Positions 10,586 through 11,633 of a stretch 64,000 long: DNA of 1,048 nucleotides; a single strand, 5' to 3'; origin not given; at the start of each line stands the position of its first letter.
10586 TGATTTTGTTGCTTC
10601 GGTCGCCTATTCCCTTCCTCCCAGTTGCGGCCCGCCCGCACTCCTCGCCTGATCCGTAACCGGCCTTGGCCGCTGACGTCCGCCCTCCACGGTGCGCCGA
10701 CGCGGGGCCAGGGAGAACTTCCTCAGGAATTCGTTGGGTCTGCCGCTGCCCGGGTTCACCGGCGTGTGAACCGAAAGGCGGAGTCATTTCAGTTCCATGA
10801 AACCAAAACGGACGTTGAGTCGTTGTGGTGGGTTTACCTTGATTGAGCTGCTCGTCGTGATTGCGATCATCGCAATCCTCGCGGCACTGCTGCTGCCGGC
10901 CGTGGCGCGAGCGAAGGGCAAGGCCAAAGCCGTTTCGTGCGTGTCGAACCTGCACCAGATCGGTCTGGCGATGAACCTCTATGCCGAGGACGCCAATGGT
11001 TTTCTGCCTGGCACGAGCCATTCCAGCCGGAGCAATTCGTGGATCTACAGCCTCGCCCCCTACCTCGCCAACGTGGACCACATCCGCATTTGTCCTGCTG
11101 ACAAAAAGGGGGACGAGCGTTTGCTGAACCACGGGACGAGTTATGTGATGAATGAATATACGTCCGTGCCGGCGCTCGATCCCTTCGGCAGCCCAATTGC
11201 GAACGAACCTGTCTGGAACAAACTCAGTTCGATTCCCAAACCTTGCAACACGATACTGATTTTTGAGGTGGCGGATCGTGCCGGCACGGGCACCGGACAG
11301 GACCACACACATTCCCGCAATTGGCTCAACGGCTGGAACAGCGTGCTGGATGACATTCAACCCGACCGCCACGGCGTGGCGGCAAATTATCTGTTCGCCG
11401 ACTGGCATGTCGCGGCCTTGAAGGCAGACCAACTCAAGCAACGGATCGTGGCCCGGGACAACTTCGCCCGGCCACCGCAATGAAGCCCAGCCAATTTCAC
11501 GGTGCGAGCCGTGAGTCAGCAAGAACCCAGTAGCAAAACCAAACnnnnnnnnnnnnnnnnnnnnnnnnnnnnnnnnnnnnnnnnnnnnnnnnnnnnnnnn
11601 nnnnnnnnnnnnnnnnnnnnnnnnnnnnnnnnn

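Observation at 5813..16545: Composite Fur/Zur-linked envelope metal-handling island with non-canonical parts (best candidate for an undescribed system)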

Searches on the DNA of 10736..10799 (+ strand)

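Call 98: build_rna_model(alignment_id=A8, structure=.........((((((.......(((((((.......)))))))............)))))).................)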
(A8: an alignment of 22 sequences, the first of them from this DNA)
Model R1 built from alignment A8 (22 sequences, 78 columns); structure: as given.
model positions 60; base pairs 13; branch points 0; effective number of sequences 22; information 0.769 bits per position. Calibrated on 0.2 Mb of random sequence (short: E-values are rough).
structure used (alignment columns):
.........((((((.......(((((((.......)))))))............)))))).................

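Call 99: search_with_rna_model(model_id=R1, sources=[window, L001, L002, L003, L004, L005, L006, L007, L008, L009, L010, L011, L012, L013, L014, L015, L016, L017, L018, L019, L020, L021, L022, L023, L024, L025, L026, L027, L028, L029, L030, L031, L032, L033, L034, L035, L036, L037, L038, L039, L040, L041, L042, L043, L044, L045, L046, L047, L048, L049, L050, L051, L052, L053, L054, L055, L056, L057, L058, L059, L060, L061, L062, L063, L064, L065, L066, L067, L068, L069, L071, L072, L073, L074, L075, L076, L077, L078, L079, L080, L081, L082, L083, L164, L165, L166, L167], max_evalue=1, make_alignment=true)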
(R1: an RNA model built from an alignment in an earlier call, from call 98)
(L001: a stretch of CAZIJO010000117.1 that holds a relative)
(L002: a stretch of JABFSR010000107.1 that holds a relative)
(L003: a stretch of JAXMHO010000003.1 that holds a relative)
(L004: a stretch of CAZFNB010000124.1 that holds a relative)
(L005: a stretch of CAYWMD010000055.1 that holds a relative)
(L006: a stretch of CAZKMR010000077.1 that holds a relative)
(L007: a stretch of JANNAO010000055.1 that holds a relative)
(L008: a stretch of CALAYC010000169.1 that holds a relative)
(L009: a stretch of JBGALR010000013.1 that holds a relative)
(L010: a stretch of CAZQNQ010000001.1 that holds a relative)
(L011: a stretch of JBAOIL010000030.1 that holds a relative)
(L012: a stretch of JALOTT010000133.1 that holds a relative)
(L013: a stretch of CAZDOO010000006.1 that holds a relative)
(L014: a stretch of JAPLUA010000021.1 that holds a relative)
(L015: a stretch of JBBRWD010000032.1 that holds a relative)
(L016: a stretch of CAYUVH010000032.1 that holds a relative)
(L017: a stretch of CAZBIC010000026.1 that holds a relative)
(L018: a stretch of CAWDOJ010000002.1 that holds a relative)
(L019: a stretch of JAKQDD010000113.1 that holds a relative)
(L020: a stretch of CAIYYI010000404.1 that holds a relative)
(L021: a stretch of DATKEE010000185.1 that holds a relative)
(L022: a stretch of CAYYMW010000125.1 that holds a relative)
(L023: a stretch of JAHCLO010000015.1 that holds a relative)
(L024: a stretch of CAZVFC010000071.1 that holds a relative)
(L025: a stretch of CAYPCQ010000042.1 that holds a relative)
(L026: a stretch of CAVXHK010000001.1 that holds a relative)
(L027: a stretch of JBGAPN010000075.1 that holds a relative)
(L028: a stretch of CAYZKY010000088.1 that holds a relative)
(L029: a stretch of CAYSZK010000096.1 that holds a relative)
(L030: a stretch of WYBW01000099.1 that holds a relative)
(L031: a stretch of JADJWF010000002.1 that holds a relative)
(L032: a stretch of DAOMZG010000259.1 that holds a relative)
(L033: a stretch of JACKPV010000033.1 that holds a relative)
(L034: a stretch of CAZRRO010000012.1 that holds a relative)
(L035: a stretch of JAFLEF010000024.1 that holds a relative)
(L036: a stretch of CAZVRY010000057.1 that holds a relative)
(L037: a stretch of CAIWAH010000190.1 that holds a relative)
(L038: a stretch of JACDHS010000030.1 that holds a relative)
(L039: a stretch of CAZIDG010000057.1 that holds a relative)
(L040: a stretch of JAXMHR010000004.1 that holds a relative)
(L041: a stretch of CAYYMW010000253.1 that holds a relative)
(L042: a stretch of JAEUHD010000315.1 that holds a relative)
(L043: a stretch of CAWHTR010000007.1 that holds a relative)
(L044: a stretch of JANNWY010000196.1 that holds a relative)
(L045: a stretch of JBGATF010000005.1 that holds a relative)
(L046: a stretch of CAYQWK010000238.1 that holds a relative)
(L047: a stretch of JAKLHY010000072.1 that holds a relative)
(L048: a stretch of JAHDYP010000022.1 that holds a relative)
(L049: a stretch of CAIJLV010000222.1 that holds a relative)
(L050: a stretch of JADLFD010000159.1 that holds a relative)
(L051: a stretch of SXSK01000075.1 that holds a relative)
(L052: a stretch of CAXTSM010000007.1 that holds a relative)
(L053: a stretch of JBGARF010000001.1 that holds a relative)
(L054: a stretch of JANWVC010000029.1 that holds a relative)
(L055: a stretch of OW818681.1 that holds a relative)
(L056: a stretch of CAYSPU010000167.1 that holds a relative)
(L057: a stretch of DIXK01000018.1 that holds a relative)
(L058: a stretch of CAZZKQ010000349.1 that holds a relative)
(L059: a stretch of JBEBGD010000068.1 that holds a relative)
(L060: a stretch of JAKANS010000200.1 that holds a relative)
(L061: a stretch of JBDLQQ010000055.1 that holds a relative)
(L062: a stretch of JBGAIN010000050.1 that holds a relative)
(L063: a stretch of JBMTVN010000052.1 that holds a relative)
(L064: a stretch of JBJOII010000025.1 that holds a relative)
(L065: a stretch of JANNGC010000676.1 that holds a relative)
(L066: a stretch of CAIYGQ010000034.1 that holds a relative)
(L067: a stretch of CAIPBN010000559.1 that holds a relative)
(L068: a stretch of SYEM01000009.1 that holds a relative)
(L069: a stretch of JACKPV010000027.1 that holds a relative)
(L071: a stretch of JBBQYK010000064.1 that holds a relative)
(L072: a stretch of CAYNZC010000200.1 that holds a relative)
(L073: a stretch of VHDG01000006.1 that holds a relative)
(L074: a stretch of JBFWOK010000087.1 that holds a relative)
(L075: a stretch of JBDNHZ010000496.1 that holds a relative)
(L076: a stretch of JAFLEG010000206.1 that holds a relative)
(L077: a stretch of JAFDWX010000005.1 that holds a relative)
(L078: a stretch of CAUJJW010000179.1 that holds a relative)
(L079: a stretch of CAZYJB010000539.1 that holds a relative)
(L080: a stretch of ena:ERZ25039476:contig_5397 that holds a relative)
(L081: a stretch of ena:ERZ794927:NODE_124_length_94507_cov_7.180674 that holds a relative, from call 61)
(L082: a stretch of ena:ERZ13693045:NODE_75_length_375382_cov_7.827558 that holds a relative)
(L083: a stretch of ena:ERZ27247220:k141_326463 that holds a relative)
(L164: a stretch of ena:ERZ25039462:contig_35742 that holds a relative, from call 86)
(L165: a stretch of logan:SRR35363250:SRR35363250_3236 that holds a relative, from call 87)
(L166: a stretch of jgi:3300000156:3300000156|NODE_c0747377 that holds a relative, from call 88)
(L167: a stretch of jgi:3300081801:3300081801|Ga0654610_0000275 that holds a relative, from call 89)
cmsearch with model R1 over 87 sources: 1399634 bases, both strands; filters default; matches with E-value up to 1: 32.
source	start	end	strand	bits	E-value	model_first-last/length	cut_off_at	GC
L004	450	509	+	59.9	1.8e-14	1-60/60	no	0.63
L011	9187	9246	+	59.1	3.1e-14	1-60/60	no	0.48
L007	7141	7200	+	58.6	4.4e-14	1-60/60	no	0.6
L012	2016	2075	+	58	7.1e-14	1-60/60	no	0.42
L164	5944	6003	+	56.8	1.6e-13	1-60/60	no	0.5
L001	7511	7570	+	56.8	1.7e-13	1-60/60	no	0.57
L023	9087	9147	+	55.5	4.2e-13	1-60/60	no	0.54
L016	9185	9242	+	54.8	6.9e-13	1-60/60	no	0.6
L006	9006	9063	+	53.4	1.8e-12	1-60/60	no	0.47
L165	5945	6003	+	50.7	1.2e-11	1-60/60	no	0.54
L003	9192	9249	+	50.7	1.2e-11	1-60/60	no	0.6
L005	9208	9271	+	50.2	1.8e-11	1-60/60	no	0.53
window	10735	10799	+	48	8.6e-11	1-60/60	no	0.62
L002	9187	9245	+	47.7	1e-10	1-60/60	no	0.44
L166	5946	6003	+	47.7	1e-10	1-60/60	no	0.67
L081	7944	8003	+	47.7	1.1e-10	1-60/60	no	0.55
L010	9176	9236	+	45.4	5.4e-10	1-60/60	no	0.62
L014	9184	9246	+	43.6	2e-09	1-60/60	no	0.56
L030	7078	7139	+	43.1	2.8e-09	1-60/60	no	0.5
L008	1942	1997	+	41.1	1.1e-08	1-60/60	no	0.61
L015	9155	9219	+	31.8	8.6e-06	1-60/60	no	0.65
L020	9172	9230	+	30.7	1.9e-05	1-60/60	no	0.66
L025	9175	9234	+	30.3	2.5e-05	1-60/60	no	0.7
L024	9205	9262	+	30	3.2e-05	1-60/60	no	0.64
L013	9203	9259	+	29.7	3.9e-05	1-60/60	no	0.58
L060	2607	2667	+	28.2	0.00012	1-60/60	no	0.66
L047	19077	19139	-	26.2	0.00046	1-60/60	no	0.62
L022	9205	9267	+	24.6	0.0015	1-60/60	no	0.7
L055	9227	9288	+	24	0.0023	1-60/60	no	0.58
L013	9339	9400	+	18.3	0.13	1-60/60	no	0.77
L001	10446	10501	-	16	0.65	1-60/60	no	0.64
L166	6089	6159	+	15.7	0.81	1-60/60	no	0.62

Alignment A9: 32 matches aligned to the model, 77 columns, each read 5' to 3' on its own strand. Consensus structure (alignment columns), stored with it:
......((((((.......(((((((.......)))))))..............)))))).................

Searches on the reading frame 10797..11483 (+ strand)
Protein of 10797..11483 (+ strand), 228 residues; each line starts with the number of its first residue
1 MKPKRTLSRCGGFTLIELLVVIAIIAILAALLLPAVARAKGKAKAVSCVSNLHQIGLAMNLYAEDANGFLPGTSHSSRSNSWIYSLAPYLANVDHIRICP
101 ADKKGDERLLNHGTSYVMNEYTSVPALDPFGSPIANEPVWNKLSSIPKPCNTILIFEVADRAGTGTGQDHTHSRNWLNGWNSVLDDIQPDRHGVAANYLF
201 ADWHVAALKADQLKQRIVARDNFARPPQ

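Call 3: search_protein_families(library=pfam, proteins=[window:10797-11483:+], max_evalue=0.01)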
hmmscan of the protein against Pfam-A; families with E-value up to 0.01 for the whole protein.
window:10797-11483:+ (228 aa): 2 families
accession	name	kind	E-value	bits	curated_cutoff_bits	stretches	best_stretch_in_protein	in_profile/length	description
PF07963.17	N_methyl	-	2.5e-08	33.6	21.2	1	8-33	2-27/27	Prokaryotic N-terminal methylation motif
PF07596.16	SBP_bac_10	-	3.5e-06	27.7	23.3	1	39-90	3-60/268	Protein of unknown function (DUF1559)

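Call 4: search_protein_families(library=ncbifam, proteins=[window:10797-11483:+], max_evalue=0.01)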
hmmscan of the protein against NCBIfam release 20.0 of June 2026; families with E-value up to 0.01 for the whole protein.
window:10797-11483:+ (228 aa): 13 families
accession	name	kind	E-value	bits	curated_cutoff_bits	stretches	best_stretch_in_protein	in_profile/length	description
TIGR01710.1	typeII_sec_gspG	equivalog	9.9e-10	38.6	88.85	1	12-72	2-61/134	type II secretion system major pseudopilin GspG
TIGR02532.1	IV_pilin_GFxxxE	domain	1.9e-07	30.7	16.3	1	11-33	2-24/24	prepilin-type N-terminal cleavage/methylation domain-containing protein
NF040999.1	pilin_ComGC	equivalog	2.1e-07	31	75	1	12-63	3-54/84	competence type IV pilus major pilin ComGC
NF041775.1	typeIV_PilA_Myxo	equivalog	2.7e-07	30.8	400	1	4-55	4-55/214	type IV pilin protein PilA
NF007862.0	PRK10574.1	equivalog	4.2e-07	30.2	138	1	11-45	5-39/145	prepilin peptidase-dependent pilin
TIGR01708.2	typeII_sec_gspH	equivalog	1.9e-06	28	80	1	12-45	3-36/169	type II secretion system minor pseudopilin GspH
NF041013.1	T4P_ComGE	equivalog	1e-05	25.5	49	1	10-38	3-31/83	competence type IV pilus minor pilin ComGE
TIGR02596.1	TIGR02596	subfamily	0.00014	22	70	1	13-38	1-26/196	Verru_Chthon cassette protein D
TIGR01707.1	gspI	equivalog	0.00064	20.2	44.35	1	12-40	1-29/101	type II secretion system minor pseudopilin GspI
NF007800.0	PRK10506.1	equivalog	0.0037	17.1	158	1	7-31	5-29/163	prepilin peptidase-dependent protein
TIGR01711.1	gspJ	equivalog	0.0054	16.5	64.85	1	11-29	1-19/192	type II secretion system minor pseudopilin GspJ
NF040982.1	ComGD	equivalog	0.0081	16.6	70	0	12-43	3-34/139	competence type IV pilus minor pilin ComGD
TIGR02599.1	TIGR02599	subfamily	0.0087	15.3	256.5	0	12-38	1-27/361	Verru_Chthon cassette protein C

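Call 30: find_homologous_proteins(query=window:10797-11483:+, max_evalue=1e-10)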
Query window:10797-11483:+ (228 aa): 6623 proteins with E <= 1e-10 among 8000 candidates; the best 120 are listed.
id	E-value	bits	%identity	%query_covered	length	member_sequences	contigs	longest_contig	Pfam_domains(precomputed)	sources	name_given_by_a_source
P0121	9.8e-152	521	100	100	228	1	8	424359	PF07963.18,PF07596.17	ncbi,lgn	-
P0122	4.2e-122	424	79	100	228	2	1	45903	PF07963.18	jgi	jgi:prepilin-type N-terminal cleavage/methylation domain-containing protein/prepilin-type processing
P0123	2.2e-121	422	79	99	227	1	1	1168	PF07963.18,PF07596.17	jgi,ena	jgi:prepilin-type N-terminal cleavage/methylation domain-containing protein/prepilin-type processing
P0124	3.0e-120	418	79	100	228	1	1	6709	PF07963.18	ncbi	-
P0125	9.2e-120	416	77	100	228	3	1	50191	PF07963.18,PF07596.17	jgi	jgi:prepilin-type N-terminal cleavage/methylation domain-containing protein/prepilin-type processing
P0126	1.5e-119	415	78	100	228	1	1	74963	PF07963.18,PF07596.17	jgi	jgi:prepilin-type N-terminal cleavage/methylation domain-containing protein/prepilin-type processing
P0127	1.6e-119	415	79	100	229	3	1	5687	PF07963.18,PF07596.17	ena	-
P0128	1.7e-119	415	78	100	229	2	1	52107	PF07963.18,PF07596.17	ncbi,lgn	-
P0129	2.3e-119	415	79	100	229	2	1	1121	PF07963.18,PF07596.17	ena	-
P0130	2.8e-119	415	78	100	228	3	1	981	PF07963.18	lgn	-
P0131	3.2e-119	414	78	100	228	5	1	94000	PF07963.18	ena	-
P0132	3.7e-119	414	81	97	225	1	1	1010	PF07963.18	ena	-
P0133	7.4e-119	413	79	100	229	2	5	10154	PF07963.18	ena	-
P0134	1.2e-118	413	79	99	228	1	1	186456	PF07963.18,PF07596.17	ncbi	ncbi:MAG: prepilin-type N-terminal cleavage/methylation domain-containing protein [Verrucomicrobiota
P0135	1.4e-118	412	79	100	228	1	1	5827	PF07963.18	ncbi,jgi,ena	jgi:prepilin-type N-terminal cleavage/methylation domain-containing protein/prepilin-type processing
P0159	2.2e-112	392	75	100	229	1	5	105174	PF07963.18,PF07596.17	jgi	jgi:prepilin-type N-terminal cleavage/methylation domain-containing protein/prepilin-type processing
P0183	1.5e-100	353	71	95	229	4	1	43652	PF07963.18,PF07596.17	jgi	-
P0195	2.3e-95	336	67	100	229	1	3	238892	PF07963.18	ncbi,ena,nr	ncbi:MAG TPA: prepilin-type N-terminal cleavage/methylation domain-containing protein [Verrucomicrob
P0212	6.7e-88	312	63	95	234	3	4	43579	PF07963.18,PF07596.17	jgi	jgi:prepilin-type N-terminal cleavage/methylation domain-containing protein/prepilin-type processing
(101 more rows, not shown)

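Call 61: find_encoding_contigs(protein=P0195, flank=8000, max_places=1)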
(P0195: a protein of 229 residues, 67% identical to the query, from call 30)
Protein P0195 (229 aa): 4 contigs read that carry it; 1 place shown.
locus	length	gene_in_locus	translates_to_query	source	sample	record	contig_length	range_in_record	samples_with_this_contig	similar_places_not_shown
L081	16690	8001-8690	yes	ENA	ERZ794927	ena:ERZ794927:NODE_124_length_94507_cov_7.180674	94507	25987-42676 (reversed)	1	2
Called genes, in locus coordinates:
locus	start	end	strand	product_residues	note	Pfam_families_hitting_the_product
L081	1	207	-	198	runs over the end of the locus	PF00677:Lum_binding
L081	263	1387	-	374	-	PF00383:dCMP_cyt_deam_1, PF14437:MafB19-deam, PF01872:RibD_C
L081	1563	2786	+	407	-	PF00437:T2SSE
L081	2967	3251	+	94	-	PF11162:DUF2946 (faint)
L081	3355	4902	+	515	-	-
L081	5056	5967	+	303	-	PF01297:ZnuA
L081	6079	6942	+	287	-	PF00950:ABC-3, PF01032:FecCD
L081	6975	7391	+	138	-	-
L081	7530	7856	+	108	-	-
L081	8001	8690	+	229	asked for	PF07963:N_methyl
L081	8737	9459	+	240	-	-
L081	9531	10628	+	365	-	-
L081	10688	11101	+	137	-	PF01475:FUR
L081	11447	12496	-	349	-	PF00044:Gp_dh_N, PF02800:Gp_dh_C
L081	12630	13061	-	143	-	PF03840:SecG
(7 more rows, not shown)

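Call 73: find_related_loci(query=A2, collection=metagenome_contigs, flank=5000)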
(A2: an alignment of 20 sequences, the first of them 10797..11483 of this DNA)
Query A2 (228 aa) in metagenome_contigs; peptide patterns used: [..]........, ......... (x = any residue, [..] = any of these).
600 stretches matched a pattern (row limit reached: there are more); 476 encode a relative of the query (tblastn E <= 1e-3); the best 80 are kept; 80 distinct loci.
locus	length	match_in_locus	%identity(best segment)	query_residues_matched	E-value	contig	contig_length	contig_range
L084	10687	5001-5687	33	1-209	4e-27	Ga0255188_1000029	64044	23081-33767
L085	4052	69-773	32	7-213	6e-25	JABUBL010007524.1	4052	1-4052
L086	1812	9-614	36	12-215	1e-24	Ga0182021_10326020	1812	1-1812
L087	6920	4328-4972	34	13-213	2e-23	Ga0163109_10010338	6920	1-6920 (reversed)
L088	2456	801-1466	32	2-213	2e-22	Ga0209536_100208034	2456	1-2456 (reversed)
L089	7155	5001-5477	38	8-159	3e-22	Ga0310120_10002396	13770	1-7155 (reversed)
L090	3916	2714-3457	34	3-220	5e-22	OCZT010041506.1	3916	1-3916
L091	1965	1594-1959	44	1-116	9e-22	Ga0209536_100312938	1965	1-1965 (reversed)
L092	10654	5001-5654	33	12-214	2e-21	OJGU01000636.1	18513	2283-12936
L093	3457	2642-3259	35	12-209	1e-20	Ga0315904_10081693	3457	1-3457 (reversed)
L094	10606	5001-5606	31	13-204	1e-20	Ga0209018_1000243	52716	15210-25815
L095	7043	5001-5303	49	13-103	1e-20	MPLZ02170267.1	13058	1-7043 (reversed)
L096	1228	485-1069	33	13-209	9e-21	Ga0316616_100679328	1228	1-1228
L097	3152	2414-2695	49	13-103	2e-20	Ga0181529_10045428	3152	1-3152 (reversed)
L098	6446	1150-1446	39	6-104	2e-20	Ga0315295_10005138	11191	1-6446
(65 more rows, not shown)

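Call 86: find_encoding_contigs(protein=P0131, flank=6000, max_places=1)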
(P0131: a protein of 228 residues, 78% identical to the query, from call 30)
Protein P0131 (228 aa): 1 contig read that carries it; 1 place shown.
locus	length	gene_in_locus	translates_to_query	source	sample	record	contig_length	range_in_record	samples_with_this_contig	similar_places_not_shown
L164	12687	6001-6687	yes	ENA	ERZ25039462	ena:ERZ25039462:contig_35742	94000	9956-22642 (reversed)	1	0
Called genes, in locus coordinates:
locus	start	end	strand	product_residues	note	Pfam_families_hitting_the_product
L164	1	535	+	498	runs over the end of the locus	PF13701:DDE_Tnp_1_4, PF01609:DDE_Tnp_1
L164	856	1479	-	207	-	PF13875:DUF4202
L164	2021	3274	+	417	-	-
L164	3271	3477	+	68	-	-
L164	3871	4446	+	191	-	PF01297:ZnuA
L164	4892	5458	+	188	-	PF00950:ABC-3, PF01032:FecCD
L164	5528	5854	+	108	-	-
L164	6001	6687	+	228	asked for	PF07963:N_methyl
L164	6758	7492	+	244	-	-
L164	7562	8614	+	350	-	-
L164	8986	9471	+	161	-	PF00005:ABC_tran, PF13304:AAA_21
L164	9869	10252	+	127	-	-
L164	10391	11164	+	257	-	PF13428:TPR_14 (faint)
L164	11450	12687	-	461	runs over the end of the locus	PF00873:ACR_tran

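Call 87: find_encoding_contigs(protein=P0159, flank=6000, max_places=1)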
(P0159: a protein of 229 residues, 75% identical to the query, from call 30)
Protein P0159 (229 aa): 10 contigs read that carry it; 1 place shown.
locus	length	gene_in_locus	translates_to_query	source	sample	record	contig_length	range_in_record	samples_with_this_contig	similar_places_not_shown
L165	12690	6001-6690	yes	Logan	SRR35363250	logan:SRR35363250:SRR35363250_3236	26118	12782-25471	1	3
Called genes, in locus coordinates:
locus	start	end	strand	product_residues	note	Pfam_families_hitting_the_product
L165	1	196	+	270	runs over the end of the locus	PF01026:TatD_DNase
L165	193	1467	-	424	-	PF00171:Aldedh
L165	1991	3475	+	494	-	-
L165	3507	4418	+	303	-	PF01297:ZnuA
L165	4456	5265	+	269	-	PF00950:ABC-3, PF01032:FecCD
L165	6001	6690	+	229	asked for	PF07963:N_methyl, PF07596:SBP_bac_10 (faint)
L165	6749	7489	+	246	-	-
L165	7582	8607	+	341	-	-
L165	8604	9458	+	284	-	PF00005:ABC_tran, PF13304:AAA_21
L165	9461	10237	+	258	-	PF12679:ABC2_membrane_2, PF12730:ABC2_membrane_4 (weak), PF12698:ABC2_membrane_3 (weak)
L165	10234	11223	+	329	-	PF13428:TPR_14 (faint)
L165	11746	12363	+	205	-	PF11736:DUF3299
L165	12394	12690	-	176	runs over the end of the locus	PF03350:UPF0114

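Call 88: find_encoding_contigs(protein=P0183, flank=6000, max_places=1)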
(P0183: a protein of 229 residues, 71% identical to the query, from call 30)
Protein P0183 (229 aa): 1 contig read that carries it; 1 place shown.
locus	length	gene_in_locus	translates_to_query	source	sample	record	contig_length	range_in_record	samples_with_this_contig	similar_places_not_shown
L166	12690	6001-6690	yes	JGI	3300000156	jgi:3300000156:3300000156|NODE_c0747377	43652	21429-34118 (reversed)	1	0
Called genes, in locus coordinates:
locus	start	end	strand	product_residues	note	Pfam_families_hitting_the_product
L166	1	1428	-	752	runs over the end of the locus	-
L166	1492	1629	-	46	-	-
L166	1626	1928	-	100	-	PF03551:PadR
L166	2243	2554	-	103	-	-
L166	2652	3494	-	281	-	-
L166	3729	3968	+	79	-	-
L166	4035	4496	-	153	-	PF00293:NUDIX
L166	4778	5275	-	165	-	PF09723:Zn_ribbon_8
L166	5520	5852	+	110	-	-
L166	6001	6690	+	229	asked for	PF07963:N_methyl, PF07596:SBP_bac_10 (faint)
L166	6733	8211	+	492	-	-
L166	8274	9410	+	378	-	-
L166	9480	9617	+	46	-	-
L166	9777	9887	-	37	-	-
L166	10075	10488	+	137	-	PF01475:FUR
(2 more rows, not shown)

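Call 89: find_encoding_contigs(protein=P0212, flank=6000, max_places=1)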
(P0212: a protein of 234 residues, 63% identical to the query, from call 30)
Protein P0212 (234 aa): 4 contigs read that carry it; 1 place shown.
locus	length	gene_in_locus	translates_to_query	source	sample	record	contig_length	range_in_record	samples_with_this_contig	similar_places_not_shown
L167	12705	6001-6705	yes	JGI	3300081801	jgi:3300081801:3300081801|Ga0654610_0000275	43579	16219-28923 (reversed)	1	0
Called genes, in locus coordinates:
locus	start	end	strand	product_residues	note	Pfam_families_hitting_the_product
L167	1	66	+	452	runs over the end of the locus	PF01839:FG-GAP (faint), PF13517:FG-GAP_3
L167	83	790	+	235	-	-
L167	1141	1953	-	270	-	PF00005:ABC_tran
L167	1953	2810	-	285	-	PF02405:MlaE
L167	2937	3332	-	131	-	PF00380:Ribosomal_S9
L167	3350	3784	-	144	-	PF00572:Ribosomal_L13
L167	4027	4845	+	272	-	-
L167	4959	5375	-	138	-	-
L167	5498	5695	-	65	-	-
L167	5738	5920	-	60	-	-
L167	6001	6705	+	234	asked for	PF07963:N_methyl (weak), PF07596:SBP_bac_10 (weak)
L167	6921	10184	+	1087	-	PF11949:DUF3466 (faint)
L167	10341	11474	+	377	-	-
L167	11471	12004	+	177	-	PF01475:FUR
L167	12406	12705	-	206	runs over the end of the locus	-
